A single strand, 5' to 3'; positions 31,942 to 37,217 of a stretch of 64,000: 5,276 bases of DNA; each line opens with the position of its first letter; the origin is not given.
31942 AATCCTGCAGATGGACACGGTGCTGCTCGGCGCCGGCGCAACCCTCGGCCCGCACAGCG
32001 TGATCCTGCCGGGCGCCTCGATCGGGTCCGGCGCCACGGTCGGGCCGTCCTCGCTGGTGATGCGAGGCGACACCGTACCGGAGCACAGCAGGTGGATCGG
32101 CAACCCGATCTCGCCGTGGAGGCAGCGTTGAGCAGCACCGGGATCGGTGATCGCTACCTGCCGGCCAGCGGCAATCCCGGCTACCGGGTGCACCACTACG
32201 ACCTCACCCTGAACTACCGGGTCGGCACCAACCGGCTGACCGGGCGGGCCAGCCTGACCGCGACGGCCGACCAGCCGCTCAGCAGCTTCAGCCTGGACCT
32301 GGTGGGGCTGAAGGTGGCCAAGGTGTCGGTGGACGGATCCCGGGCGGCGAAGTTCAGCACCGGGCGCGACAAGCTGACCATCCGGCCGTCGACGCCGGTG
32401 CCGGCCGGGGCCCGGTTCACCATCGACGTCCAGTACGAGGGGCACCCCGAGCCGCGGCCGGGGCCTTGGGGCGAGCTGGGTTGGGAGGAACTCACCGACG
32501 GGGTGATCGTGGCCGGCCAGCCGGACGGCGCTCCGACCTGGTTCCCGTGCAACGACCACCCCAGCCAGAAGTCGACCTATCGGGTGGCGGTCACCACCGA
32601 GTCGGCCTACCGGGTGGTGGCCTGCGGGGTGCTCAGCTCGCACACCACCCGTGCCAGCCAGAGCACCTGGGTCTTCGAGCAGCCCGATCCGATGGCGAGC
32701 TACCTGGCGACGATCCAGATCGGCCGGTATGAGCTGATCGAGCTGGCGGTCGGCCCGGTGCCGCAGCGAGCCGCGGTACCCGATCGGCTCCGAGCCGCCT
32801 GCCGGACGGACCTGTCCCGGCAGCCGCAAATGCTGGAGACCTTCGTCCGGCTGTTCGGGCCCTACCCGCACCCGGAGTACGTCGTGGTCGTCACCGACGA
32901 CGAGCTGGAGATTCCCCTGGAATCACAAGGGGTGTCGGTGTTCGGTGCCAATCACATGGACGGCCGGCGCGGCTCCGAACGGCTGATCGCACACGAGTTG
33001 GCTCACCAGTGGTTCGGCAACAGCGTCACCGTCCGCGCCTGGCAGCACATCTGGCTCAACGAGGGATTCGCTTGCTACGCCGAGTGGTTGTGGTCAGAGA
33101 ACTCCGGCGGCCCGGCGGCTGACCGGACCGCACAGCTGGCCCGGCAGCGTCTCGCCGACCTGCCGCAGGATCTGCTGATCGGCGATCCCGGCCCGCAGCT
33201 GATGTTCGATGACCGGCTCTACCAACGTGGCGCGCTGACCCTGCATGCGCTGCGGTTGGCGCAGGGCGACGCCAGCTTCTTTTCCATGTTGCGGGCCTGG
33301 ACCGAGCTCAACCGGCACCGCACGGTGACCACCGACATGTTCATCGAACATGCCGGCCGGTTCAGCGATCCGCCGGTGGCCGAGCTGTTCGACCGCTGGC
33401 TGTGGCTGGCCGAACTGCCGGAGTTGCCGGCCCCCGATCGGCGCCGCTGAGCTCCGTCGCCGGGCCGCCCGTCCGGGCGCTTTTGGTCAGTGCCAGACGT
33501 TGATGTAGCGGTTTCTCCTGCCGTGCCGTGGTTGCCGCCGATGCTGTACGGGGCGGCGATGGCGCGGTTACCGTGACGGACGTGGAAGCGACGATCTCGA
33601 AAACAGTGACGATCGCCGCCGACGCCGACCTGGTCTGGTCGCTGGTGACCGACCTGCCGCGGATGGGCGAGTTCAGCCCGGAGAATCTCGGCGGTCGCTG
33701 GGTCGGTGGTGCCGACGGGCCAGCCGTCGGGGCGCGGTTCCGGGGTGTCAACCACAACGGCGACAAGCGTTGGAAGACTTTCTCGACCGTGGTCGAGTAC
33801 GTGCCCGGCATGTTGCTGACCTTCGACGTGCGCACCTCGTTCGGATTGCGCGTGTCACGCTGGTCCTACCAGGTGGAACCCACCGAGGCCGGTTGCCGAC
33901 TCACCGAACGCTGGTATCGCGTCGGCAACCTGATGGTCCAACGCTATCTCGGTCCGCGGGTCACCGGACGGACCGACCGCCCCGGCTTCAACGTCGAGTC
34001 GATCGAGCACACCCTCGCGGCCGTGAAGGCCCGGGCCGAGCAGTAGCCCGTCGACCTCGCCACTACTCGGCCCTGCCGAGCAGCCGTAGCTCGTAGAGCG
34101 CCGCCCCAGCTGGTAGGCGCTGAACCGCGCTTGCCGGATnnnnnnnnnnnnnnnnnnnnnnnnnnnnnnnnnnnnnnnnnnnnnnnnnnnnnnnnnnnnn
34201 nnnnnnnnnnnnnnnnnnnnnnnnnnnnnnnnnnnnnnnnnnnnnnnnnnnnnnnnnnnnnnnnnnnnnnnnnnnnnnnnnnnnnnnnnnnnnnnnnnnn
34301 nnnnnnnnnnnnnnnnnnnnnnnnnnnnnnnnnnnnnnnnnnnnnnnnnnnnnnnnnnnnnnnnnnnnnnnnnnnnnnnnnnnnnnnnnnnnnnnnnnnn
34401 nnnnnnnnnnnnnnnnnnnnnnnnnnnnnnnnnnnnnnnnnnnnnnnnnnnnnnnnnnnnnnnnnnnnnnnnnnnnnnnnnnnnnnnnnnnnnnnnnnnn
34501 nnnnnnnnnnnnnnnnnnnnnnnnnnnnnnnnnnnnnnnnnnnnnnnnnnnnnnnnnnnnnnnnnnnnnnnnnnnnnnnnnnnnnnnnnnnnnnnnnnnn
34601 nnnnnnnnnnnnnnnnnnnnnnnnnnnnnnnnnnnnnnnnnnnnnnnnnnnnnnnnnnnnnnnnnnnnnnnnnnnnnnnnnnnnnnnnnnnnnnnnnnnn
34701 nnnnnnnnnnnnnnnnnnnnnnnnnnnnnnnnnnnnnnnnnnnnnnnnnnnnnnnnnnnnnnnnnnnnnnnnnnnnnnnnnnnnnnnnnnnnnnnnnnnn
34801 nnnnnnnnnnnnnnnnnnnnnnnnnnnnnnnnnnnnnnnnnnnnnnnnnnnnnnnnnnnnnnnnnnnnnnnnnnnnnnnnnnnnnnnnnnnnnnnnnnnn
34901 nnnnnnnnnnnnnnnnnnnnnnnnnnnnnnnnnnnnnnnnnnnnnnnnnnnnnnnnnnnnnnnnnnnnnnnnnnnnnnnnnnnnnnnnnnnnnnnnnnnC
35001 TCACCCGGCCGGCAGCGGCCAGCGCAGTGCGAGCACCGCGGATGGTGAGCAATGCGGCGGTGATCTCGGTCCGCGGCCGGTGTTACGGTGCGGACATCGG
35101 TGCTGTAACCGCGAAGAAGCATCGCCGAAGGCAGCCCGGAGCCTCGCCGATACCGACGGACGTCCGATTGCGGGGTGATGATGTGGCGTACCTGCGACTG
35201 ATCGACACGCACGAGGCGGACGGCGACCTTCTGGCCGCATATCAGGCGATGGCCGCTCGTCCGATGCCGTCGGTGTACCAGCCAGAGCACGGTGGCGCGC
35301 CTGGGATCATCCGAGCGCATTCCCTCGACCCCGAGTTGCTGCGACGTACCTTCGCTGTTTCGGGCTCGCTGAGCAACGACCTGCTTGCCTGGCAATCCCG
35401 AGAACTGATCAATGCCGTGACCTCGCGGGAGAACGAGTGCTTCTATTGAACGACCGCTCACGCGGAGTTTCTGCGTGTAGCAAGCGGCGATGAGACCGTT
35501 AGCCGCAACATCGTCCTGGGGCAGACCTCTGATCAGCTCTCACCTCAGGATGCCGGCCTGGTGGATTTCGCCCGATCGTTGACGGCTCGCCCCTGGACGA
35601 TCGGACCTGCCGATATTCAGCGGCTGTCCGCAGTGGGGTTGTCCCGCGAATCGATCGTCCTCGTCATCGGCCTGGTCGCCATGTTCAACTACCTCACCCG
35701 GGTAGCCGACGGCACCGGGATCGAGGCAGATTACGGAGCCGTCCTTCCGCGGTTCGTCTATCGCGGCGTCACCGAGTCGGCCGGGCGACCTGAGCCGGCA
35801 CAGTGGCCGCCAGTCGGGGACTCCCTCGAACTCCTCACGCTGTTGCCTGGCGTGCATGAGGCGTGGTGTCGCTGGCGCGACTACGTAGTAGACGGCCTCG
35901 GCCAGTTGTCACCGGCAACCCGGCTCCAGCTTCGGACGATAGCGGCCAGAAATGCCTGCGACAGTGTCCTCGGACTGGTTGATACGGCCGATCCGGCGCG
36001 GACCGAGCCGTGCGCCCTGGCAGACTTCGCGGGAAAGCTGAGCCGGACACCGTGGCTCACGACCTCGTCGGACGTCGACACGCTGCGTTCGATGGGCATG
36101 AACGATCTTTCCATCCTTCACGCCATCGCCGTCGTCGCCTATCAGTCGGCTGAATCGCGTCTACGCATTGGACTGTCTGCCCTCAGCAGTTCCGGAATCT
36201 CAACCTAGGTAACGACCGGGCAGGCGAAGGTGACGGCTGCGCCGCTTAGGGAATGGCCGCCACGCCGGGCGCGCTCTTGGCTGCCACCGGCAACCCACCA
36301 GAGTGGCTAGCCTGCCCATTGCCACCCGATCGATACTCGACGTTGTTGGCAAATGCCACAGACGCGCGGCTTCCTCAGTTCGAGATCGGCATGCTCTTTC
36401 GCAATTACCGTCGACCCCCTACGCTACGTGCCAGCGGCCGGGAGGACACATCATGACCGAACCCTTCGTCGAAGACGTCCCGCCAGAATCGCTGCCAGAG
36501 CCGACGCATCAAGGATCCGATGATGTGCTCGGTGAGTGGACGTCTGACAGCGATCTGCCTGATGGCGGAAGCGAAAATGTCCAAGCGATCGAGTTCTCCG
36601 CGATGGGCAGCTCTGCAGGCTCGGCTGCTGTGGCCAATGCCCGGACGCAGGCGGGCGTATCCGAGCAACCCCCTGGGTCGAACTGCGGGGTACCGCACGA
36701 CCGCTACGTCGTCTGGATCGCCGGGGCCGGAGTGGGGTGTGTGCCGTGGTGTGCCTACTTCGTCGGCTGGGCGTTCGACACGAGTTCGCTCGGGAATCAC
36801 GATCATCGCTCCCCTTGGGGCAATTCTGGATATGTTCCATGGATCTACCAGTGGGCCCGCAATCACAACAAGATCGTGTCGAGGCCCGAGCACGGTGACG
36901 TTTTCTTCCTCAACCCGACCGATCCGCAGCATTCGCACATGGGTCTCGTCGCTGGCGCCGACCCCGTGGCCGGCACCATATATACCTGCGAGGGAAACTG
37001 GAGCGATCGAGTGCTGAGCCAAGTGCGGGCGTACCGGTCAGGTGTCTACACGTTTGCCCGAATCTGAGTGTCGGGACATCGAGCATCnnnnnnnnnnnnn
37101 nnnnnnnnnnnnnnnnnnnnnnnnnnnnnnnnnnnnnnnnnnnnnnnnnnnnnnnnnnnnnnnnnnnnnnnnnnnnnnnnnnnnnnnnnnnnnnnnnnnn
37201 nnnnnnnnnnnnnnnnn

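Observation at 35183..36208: Hidden selenoprotein: AhpD-like peroxidase with CxxU and a SECIS hairpin, split in two by standard ORF calling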

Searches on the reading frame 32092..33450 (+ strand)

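Call 37: search_protein_families(library=ncbifam, proteins=[window:32092-33450:+], max_evalue=0.001)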
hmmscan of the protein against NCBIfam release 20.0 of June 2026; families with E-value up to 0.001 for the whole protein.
window:32092-33450:+ (452 aa): 3 families
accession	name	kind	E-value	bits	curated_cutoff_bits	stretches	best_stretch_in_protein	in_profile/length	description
TIGR02411.1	leuko_A4_hydro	equivalog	1.2e-28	100.2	761.7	1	32-331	12-314/600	leukotriene-A(4) hydrolase/aminopeptidase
TIGR02412.1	pepN_strep_liv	equivalog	4.2e-25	88.2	591.2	1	145-438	127-440/832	aminopeptidase N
TIGR02414.1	pepN_proteo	equivalog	2.7e-10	39.1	718.2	1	296-353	286-343/868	aminopeptidase N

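Call 38: search_protein_families(library=pfam, proteins=[window:32092-33450:+], max_evalue=0.001)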
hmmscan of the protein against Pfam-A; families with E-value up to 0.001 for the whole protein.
window:32092-33450:+ (452 aa): 2 families
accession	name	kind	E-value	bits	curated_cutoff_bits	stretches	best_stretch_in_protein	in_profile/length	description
PF01433.26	Peptidase_M1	-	7.1e-27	94.9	27.7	1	247-436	9-218/218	Peptidase family M1 domain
PF17900.6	Peptidase_M1_N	-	1.3e-14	55.2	25.8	1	34-205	3-186/186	Peptidase M1 N-terminal domain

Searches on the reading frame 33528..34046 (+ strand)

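Call 37: search_protein_families(library=ncbifam, proteins=[window:33528-34046:+], max_evalue=0.001)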
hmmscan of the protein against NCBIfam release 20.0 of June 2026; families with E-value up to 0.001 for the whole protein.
window:33528-34046:+ (172 aa): 1 family
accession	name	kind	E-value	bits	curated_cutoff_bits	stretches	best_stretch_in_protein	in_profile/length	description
NF047960.1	TA_Rv0910_toxin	equivalog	0.00091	19.2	100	0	21-127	2-106/141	type II toxin-antitoxin system Rv0910 family toxin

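Call 38: search_protein_families(library=pfam, proteins=[window:33528-34046:+], max_evalue=0.001)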
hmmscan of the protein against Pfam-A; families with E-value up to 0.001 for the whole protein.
window:33528-34046:+ (172 aa): 2 families
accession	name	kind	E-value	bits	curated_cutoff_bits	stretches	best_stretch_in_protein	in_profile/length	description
PF10604.15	Polyketide_cyc2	-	1.7e-16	61.3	27.4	1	21-133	2-115/142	Polyketide cyclase / dehydrase and lipid transport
PF03364.25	Polyketide_cyc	-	2.3e-06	28.3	23.4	1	29-129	1-97/126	Polyketide cyclase / dehydrase and lipid transport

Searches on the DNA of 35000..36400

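Call 23: search_rna_families(source=window, start=35000, end=36400, threshold=evalue, max_evalue=10)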
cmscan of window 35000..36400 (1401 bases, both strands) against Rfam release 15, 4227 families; matches with E-value up to 10: 2.
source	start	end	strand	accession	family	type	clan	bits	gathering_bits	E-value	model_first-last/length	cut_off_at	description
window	35814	35844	+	RF01116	Yfr1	Gene; sRNA;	-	16.2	38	3.1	1-59/59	no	Cyanobacterial functional RNA 1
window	35788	35865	-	RF02631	Hrs13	Gene; sRNA;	-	12.7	52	7.1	1-82/82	no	Hfq-regulated sRNA 13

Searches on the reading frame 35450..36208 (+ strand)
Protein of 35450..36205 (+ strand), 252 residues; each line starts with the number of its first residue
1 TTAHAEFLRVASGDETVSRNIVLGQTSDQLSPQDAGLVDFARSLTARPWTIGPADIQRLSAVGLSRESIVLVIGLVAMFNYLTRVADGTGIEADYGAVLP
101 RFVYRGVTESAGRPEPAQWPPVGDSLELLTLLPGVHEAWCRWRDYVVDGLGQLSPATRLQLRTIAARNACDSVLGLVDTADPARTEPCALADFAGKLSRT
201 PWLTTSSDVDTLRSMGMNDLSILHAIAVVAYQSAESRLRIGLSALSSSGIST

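Call 10: find_encoding_contigs(protein=window:35561-36208:+, flank=10000, max_places=6)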
Protein window:35561-36208:+ (215 aa): no gene with exactly this product is on record in the collection.

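Call 61: search_protein_families(library=ncbifam, proteins=[window:35450-36205:+], max_evalue=1)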
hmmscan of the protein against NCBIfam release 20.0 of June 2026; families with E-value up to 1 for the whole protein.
window:35450-36205:+ (252 aa): 4 families
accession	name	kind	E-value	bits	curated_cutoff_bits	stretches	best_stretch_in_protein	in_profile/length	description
TIGR01926.1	peroxid_rel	subfamily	1.7e-25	89.8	81.8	2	2-87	84-169/178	peroxidase-related enzyme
TIGR04030.1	perox_Avi_7169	hypoth_equivalog_domain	2e-11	44.3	233.15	2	4-85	96-178/185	alkylhydroperoxidase domain protein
TIGR04029.1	CMD_Avi_7170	hypoth_equivalog_domain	2.6e-10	41.4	100.75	1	10-88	93-170/174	CMD domain protein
NF041238.1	AhpD_rel_CFYUT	equivalog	8.5e-10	38.4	175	1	1-95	240-337/357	alkylhydroperoxidase-related (seleno)protein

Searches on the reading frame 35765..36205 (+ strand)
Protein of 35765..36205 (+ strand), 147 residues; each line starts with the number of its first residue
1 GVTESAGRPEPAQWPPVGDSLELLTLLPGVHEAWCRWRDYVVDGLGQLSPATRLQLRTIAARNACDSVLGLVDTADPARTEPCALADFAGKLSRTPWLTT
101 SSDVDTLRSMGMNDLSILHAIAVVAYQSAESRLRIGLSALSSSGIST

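Call 61: search_protein_families(library=ncbifam, proteins=[window:35765-36205:+], max_evalue=1)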
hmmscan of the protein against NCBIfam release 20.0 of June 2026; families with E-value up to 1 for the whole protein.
window:35765-36205:+ (147 aa): 4 families
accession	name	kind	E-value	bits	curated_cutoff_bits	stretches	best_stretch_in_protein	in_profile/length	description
TIGR01926.1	peroxid_rel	subfamily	1.3e-07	31.6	81.8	1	66-139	101-173/178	peroxidase-related enzyme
TIGR04030.1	perox_Avi_7169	hypoth_equivalog_domain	0.00042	20.4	233.15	1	80-137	125-182/185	alkylhydroperoxidase domain protein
TIGR04029.1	CMD_Avi_7170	hypoth_equivalog_domain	0.076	13.8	100.75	1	86-140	120-174/174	CMD domain protein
NF009699.0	PRK13225.1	equivalog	0.081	12.4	368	1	17-91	134-207/273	phosphoglycolate phosphatase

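Call 62: search_solved_structures(query=window:35765-36205:+, max_evalue=10, show_alignments=2)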
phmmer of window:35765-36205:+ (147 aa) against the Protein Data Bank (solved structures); distinct sequences matched with E-value up to 10: 15.
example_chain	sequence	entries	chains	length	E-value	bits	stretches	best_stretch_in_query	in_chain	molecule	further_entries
2oyo_A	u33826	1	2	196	0.0011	22.2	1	81-134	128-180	Uncharacterized peroxidase-related protein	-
6k40_A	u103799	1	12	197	0.0075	19.5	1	83-136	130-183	Alkyl hydroperoxide reductase AhpD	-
1jyj_A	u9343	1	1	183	0.38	14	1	39-107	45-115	PLASMA RETINOL-BINDING PROTEIN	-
2wq9_A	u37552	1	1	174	0.39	13.9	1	39-107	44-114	RETINOL-BINDING PROTEIN 4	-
3bsz_E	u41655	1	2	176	0.4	13.9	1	39-107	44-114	Plasma retinol-binding protein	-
2wr6_A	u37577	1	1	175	0.4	13.9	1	39-107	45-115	RETINOL-BINDING PROTEIN 4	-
1qab_E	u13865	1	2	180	0.4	13.9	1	39-107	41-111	PROTEIN (retinol binding protein)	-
2wqa_E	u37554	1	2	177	0.4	13.9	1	39-107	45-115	RETINOL-BINDING PROTEIN 4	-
1brp_A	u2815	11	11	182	0.42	13.8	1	39-107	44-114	RETINOL BINDING PROTEIN | PLASMA RETINOL-BINDING PROTEIN PRECURSOR | Retinol-binding protein 4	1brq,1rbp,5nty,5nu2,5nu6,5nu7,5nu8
1jyd_A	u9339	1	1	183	0.43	13.8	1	39-107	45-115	PLASMA RETINOL-BINDING PROTEIN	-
6qba_A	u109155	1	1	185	0.44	13.8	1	39-107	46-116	Retinol-binding protein 4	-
3fmz_A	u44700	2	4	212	0.59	13.4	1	39-107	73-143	Retinol-binding protein 4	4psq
4o9s_A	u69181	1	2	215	0.61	13.3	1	39-107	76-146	Retinol-binding protein 4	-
2pfx_A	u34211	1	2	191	1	12.6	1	81-132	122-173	Uncharacterized peroxidase-related protein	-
4qpg_C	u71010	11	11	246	1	12.6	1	22-99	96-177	Capsid protein VP3 | VP3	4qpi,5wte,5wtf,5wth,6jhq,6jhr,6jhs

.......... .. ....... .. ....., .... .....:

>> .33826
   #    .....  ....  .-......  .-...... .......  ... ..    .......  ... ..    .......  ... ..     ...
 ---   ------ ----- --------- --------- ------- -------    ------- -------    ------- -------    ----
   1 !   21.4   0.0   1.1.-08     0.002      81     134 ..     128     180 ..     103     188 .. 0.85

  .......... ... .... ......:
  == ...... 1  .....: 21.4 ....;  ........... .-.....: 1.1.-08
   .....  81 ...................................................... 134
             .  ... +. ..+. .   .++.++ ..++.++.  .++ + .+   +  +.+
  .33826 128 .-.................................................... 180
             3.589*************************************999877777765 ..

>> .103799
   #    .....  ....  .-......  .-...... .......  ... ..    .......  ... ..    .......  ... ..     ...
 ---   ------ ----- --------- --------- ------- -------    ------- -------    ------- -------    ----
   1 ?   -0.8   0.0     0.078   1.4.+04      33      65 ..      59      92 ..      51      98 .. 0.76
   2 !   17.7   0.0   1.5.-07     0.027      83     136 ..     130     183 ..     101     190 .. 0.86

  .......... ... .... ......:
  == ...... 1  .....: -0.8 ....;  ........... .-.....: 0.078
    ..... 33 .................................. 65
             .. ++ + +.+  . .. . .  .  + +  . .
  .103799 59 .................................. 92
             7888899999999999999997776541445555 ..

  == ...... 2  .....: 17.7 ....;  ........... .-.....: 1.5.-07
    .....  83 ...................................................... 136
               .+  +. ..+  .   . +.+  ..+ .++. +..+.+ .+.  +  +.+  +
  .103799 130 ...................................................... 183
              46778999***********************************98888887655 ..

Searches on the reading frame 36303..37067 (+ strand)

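Call 37: search_protein_families(library=ncbifam, proteins=[window:36303-37067:+], max_evalue=0.001)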
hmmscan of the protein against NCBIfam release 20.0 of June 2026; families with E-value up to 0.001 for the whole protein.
window:36303-37067:+ (254 aa): 1 family
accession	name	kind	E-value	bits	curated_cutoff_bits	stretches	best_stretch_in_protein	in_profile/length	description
TIGR02594.1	TIGR02594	subfamily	3.9e-08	33.7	70.55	1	110-239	3-119/132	TIGR02594 family protein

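Call 38: search_protein_families(library=pfam, proteins=[window:36303-37067:+], max_evalue=0.001)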
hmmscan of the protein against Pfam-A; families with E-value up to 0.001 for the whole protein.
window:36303-37067:+ (254 aa): 1 family
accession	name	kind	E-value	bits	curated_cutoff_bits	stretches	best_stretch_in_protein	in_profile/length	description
PF05257.22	CHAP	-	2.7e-06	28.2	26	1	147-232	6-81/81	CHAP domain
